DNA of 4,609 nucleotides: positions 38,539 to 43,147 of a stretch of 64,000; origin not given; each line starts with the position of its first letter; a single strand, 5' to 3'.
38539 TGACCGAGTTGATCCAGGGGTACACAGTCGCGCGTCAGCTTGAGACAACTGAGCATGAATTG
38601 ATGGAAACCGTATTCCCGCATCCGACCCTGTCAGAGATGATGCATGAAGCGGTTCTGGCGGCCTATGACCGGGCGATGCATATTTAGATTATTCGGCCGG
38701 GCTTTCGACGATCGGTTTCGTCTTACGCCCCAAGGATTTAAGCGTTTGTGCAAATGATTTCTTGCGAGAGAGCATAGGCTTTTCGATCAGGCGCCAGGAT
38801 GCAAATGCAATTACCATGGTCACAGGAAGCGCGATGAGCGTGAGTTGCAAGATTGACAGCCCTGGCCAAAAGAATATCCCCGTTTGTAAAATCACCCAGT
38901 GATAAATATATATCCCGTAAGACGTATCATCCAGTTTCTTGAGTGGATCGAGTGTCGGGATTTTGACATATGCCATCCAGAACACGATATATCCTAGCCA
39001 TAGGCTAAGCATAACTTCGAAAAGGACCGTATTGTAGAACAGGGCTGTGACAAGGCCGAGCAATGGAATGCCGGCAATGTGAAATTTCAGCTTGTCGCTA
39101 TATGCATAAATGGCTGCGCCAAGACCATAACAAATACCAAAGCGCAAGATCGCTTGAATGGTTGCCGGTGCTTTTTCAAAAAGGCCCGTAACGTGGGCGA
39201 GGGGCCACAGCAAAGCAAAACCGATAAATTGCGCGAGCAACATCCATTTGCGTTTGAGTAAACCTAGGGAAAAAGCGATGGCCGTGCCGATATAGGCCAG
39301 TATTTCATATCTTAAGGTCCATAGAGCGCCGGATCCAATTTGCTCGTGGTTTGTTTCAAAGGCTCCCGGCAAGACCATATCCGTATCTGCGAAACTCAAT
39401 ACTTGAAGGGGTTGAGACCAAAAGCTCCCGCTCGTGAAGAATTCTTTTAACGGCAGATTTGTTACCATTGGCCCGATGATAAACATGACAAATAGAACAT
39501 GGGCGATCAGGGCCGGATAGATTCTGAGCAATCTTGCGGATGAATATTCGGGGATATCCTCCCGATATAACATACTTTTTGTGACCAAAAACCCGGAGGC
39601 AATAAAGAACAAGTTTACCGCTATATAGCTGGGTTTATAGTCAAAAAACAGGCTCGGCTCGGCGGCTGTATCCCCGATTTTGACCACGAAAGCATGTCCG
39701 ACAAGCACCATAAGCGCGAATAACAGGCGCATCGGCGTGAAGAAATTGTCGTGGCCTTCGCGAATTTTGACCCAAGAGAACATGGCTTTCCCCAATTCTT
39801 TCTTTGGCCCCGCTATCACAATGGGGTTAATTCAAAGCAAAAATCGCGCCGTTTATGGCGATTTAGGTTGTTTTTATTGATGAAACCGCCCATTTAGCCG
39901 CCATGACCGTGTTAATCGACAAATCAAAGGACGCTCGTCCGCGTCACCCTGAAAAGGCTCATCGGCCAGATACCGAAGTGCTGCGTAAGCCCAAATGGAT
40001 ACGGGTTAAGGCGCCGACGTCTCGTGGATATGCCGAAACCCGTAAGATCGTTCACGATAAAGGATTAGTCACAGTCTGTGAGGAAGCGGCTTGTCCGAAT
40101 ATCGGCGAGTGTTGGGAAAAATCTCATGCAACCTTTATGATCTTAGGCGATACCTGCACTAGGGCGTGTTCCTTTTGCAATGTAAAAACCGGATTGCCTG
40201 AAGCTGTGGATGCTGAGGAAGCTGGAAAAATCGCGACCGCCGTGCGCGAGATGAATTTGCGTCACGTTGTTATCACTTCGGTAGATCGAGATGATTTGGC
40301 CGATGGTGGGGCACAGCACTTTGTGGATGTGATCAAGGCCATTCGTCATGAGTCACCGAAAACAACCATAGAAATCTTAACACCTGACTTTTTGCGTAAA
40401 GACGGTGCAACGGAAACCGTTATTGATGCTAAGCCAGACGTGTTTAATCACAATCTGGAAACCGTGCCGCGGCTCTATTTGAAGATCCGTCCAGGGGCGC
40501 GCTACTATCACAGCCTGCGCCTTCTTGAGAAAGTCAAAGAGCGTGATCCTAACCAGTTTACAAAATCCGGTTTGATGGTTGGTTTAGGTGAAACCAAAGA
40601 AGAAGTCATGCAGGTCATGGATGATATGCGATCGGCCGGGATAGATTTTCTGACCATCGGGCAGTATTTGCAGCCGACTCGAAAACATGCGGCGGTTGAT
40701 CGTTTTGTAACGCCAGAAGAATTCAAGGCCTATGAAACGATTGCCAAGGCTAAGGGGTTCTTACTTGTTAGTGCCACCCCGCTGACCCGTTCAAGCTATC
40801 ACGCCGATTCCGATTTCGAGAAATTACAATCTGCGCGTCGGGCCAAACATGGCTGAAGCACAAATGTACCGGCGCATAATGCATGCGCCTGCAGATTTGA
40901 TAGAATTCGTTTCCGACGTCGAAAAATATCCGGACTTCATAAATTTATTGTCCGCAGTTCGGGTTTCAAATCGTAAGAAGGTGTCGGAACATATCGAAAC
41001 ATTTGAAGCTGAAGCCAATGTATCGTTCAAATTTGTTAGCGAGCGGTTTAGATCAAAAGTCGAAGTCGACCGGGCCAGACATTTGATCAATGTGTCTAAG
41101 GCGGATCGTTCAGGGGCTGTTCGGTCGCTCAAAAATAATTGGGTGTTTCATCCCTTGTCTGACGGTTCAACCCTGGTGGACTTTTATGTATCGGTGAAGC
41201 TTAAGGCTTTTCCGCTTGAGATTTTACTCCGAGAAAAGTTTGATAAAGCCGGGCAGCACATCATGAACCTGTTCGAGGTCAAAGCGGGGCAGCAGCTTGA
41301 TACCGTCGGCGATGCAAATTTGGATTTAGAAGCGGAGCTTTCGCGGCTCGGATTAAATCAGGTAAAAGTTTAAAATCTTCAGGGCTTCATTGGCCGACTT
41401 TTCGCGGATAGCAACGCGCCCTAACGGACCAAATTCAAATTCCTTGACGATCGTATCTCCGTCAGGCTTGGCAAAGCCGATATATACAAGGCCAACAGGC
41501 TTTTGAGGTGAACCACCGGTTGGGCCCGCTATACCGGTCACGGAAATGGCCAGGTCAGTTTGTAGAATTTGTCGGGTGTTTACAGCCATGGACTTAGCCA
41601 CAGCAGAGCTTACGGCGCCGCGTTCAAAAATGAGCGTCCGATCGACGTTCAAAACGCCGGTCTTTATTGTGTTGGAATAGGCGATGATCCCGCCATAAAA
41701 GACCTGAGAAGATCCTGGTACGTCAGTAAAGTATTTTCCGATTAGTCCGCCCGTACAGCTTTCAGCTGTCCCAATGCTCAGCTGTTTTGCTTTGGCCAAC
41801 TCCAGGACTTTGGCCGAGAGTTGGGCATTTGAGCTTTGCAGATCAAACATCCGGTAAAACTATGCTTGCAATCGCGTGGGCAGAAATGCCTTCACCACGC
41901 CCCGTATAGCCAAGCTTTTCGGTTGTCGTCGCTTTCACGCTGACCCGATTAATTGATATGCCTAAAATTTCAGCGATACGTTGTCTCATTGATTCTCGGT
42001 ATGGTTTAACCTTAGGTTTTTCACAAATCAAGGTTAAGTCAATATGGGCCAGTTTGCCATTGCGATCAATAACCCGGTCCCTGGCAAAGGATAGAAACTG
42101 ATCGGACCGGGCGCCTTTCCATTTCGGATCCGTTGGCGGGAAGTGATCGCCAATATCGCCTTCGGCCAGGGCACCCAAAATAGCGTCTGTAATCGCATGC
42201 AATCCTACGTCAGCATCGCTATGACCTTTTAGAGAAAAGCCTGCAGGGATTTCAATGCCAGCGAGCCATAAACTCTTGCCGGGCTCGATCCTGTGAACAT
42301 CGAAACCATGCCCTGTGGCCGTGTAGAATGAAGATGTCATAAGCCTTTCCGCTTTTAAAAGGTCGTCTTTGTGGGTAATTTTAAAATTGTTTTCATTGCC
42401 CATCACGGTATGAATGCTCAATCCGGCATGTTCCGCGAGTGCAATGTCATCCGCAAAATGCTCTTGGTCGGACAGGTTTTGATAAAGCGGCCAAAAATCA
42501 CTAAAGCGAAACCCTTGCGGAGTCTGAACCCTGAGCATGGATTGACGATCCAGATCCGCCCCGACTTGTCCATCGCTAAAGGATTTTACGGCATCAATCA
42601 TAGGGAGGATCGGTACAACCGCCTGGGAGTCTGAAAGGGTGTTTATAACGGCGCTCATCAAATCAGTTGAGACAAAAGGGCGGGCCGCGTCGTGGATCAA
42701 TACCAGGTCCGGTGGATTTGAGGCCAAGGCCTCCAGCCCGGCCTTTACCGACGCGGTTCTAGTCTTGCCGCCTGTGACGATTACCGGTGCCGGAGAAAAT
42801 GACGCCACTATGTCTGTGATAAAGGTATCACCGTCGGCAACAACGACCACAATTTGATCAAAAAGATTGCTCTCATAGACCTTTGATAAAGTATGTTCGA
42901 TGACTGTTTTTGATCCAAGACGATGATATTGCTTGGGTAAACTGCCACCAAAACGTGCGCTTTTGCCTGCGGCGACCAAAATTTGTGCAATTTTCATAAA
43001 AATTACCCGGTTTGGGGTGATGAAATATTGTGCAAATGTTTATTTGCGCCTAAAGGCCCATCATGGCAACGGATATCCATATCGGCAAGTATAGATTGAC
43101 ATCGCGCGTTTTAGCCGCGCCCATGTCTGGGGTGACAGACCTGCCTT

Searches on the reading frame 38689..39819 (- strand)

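Call 75: search_protein_families(library=pfam, proteins=[window:38689-39819:-], max_evalue=0.00001)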
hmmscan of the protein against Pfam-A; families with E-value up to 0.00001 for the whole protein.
window:38689-39819:- (376 aa): 1 family
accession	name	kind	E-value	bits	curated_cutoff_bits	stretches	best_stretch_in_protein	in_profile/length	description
PF01757.29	Acyl_transf_3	-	8.4e-17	61.6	31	1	30-340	7-323/326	Acyltransferase domain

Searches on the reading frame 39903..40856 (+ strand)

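Call 75: search_protein_families(library=pfam, proteins=[window:39903-40856:+], max_evalue=0.00001)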
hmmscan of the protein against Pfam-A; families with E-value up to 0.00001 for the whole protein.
window:39903-40856:+ (317 aa): 2 families
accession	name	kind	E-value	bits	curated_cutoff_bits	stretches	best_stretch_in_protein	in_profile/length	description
PF04055.27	Radical_SAM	-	1.2e-22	81.3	29.5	1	79-241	1-165/166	Radical SAM superfamily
PF16881.10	LIAS_N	-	1.2e-06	29.3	27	1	14-64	46-96/96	N-terminal domain of lipoyl synthase of Radical_SAM family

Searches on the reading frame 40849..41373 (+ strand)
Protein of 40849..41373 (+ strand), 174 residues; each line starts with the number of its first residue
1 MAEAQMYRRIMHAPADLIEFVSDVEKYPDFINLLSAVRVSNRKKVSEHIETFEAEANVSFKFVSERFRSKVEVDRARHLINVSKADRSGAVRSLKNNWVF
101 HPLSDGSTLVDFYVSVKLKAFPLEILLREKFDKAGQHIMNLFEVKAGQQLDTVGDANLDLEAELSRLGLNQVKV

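Call 75: search_protein_families(library=pfam, proteins=[window:40849-41373:+], max_evalue=0.00001)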
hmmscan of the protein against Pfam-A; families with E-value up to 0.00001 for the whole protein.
window:40849-41373:+ (174 aa): 1 family
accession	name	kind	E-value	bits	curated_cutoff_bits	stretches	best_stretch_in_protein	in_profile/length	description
PF03364.25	Polyketide_cyc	-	7e-11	42.9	23.4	1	13-134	4-117/126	Polyketide cyclase / dehydrase and lipid transport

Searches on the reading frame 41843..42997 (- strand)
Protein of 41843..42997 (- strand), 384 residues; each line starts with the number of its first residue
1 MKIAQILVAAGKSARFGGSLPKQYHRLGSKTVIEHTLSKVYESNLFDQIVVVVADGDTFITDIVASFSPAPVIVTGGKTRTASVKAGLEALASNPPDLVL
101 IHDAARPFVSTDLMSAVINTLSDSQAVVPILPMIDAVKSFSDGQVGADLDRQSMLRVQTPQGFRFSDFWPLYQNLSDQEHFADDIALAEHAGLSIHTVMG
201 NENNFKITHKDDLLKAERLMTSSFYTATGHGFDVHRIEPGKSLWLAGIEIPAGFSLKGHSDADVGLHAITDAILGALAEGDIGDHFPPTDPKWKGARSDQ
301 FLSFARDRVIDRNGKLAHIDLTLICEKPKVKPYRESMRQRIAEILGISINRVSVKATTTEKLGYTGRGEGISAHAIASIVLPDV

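Call 75: search_protein_families(library=pfam, proteins=[window:41843-42997:-], max_evalue=0.00001)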
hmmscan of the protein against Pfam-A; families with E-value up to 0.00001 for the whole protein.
window:41843-42997:- (384 aa): 4 families
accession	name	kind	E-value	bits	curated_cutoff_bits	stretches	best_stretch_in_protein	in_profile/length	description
PF02542.21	YgbB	-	2.6e-62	210.2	26.7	1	228-379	3-154/155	YgbB family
PF01128.25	IspD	-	7.4e-53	180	27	1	4-221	2-220/221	2-C-methyl-D-erythritol 4-phosphate cytidylyltransferase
PF12804.13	NTP_transf_3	-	6.1e-12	46.5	27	1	6-129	2-121/160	MobA-like NTP transferase domain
PF02348.25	CTP_transf_3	-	7.3e-08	32.9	22.6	1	12-126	9-119/217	Cytidylyltransferase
